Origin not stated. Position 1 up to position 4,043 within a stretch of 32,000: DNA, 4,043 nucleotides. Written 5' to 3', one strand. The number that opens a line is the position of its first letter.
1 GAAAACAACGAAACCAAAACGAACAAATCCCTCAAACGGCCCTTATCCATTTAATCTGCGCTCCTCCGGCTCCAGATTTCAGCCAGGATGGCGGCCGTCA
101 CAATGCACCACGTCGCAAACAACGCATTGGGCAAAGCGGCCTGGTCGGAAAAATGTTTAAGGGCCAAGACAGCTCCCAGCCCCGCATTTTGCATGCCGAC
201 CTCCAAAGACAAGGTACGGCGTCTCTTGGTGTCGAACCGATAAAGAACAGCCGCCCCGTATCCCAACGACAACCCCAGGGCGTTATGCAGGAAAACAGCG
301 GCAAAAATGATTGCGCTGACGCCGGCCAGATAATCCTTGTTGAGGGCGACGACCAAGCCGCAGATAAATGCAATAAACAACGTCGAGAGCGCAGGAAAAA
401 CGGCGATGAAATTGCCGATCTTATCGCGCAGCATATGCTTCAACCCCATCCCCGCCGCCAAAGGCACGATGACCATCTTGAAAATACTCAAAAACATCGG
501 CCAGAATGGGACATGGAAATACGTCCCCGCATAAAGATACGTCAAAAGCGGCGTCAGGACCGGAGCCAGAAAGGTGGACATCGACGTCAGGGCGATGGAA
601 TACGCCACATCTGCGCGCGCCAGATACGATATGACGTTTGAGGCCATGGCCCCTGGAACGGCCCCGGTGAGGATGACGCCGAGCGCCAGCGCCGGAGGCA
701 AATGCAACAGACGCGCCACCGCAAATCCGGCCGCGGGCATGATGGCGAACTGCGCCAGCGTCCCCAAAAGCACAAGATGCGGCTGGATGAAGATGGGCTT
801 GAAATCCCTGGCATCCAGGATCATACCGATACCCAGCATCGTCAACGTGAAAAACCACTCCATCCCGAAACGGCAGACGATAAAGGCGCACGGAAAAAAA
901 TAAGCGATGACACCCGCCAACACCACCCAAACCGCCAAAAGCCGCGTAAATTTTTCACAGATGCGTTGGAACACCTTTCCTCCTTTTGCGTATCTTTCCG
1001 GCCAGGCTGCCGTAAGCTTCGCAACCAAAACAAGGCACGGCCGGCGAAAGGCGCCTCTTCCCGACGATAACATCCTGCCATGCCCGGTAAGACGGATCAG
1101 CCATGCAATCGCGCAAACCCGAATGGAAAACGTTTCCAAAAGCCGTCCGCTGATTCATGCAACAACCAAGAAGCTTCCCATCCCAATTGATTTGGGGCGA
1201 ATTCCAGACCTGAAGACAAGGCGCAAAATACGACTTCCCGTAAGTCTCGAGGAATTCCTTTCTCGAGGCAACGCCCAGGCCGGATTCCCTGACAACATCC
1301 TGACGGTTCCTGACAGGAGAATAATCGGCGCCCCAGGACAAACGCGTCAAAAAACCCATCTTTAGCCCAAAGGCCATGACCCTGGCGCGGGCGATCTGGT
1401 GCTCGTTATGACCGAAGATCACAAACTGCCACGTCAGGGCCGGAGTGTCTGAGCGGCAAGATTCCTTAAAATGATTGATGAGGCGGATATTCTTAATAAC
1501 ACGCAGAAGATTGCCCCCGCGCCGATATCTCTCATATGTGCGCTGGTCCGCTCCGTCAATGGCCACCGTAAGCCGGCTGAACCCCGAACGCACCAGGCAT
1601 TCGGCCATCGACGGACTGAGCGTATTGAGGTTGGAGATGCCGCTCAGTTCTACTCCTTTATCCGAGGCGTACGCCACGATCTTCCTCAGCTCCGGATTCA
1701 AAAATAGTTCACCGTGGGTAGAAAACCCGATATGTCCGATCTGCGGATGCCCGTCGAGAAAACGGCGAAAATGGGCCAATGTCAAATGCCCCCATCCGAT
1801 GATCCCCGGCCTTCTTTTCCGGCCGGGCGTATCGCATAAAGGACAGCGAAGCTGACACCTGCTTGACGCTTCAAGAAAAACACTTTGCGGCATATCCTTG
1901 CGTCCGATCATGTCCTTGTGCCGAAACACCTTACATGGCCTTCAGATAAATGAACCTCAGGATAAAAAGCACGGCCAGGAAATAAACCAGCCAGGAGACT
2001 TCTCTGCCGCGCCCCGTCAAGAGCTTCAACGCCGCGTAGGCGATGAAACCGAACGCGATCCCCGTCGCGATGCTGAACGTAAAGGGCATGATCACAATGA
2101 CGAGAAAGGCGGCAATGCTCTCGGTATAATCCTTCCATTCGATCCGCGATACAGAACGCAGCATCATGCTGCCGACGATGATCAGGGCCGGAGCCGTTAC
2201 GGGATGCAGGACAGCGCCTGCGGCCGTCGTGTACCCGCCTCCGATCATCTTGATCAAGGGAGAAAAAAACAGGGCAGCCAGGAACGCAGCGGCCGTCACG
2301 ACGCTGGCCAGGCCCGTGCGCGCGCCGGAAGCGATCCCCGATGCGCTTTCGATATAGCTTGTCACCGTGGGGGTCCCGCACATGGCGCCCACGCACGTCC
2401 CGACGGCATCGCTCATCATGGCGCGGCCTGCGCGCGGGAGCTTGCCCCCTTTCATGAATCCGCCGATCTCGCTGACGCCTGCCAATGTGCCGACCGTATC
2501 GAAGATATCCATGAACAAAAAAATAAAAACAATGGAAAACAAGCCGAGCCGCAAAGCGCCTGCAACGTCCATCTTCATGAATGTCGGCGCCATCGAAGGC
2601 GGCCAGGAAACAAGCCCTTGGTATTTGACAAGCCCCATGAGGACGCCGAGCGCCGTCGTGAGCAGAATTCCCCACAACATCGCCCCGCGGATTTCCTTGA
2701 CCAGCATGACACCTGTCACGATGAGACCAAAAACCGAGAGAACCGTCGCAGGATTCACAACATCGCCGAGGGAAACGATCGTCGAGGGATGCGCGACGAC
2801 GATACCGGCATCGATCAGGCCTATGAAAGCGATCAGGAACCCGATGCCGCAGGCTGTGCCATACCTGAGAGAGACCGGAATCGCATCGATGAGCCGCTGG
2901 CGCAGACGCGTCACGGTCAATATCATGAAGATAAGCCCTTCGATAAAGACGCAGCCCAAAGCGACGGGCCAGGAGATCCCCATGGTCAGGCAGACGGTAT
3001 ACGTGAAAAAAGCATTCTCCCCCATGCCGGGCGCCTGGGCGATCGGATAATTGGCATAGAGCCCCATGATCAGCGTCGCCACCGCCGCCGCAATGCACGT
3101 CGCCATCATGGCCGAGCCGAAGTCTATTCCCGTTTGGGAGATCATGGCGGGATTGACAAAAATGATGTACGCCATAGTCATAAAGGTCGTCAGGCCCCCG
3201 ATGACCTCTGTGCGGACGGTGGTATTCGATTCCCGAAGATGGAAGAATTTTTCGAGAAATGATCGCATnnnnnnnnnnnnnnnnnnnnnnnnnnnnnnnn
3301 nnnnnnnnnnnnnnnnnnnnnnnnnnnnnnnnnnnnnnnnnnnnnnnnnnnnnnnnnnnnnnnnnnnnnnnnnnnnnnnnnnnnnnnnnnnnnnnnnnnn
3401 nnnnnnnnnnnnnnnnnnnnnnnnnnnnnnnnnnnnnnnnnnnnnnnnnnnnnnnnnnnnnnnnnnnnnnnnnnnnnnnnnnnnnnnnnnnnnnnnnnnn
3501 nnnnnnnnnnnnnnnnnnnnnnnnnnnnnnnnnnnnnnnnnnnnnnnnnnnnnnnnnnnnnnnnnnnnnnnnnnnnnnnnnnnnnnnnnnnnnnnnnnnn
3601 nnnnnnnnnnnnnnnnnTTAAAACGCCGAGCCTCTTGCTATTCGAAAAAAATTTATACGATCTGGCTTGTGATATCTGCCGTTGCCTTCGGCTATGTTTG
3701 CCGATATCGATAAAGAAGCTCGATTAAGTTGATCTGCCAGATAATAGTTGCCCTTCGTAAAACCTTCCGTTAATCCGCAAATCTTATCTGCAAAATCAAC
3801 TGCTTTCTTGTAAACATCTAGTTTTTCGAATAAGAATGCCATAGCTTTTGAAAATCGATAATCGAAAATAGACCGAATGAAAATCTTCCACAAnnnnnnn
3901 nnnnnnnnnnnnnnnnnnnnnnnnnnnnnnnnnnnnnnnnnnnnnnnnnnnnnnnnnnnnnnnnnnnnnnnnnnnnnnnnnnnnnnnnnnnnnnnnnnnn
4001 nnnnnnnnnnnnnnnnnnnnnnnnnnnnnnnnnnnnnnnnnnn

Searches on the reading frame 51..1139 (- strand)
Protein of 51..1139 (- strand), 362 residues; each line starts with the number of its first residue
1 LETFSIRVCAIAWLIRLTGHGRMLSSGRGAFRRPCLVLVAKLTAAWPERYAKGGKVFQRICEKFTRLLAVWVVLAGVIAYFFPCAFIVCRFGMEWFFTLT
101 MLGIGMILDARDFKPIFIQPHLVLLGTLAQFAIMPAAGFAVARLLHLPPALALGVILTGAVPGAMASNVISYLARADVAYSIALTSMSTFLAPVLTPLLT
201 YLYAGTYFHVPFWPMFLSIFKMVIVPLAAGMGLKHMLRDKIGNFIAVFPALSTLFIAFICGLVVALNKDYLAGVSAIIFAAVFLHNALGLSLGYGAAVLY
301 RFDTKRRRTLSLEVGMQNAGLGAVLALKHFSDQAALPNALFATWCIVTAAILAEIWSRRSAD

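Call 65: search_protein_families(library=pfam, proteins=[window:51-1139:-])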
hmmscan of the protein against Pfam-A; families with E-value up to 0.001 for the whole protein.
window:51-1139:- (362 aa): 2 families
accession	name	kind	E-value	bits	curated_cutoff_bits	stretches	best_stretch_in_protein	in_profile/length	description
PF01758.21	SBF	-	4.9e-40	137.7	24.3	1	98-272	5-189/191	Sodium Bile acid symporter family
PF13593.11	SBF_like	-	1e-16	61.6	25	1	96-357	36-312/313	SBF-like CPA transporter family (DUF4137)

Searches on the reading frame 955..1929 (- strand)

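Call 6: search_protein_families(library=pfam, proteins=[window:955-1929:-])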
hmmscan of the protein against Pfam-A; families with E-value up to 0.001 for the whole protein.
window:955-1929:- (324 aa): 2 families
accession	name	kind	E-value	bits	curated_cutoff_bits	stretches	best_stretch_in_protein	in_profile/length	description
PF04055.27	Radical_SAM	-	7.3e-09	36.5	29.5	1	22-152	4-137/166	Radical SAM superfamily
PF13186.11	SPASM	-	1.3e-06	29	21.5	1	238-303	1-66/67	Iron-sulfur cluster-binding domain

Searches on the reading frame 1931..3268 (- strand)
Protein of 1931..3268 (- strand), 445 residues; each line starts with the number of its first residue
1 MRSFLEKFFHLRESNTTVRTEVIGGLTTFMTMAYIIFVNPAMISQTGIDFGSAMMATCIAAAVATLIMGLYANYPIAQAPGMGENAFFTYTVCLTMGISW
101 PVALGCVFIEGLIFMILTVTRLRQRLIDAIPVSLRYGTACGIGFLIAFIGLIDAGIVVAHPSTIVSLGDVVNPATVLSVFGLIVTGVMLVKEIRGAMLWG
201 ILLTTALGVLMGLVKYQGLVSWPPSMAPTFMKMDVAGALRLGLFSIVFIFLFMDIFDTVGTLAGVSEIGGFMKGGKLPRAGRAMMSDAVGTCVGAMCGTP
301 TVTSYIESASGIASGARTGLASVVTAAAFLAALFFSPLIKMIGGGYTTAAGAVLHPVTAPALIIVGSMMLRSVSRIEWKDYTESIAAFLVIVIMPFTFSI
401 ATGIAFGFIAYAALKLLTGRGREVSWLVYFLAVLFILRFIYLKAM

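Call 6: search_protein_families(library=pfam, proteins=[window:1931-3268:-])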
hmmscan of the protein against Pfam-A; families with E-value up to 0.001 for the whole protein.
window:1931-3268:- (445 aa): 1 family
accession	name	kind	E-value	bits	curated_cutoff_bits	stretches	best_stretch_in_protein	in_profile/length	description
PF00860.26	Xan_ur_permease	-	1.6e-37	129.6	27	1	21-404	3-387/389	Permease family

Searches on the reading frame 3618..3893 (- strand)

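Call 6: search_protein_families(library=pfam, proteins=[window:3618-3893:-])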
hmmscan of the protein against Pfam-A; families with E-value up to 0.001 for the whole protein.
window:3618-3893:- (91 aa): 1 family
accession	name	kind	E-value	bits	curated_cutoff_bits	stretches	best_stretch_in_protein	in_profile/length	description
PF05635.17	23S_rRNA_IVP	-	3.4e-21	75.9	33.8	1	23-90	1-69/106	23S rRNA-intervening sequence protein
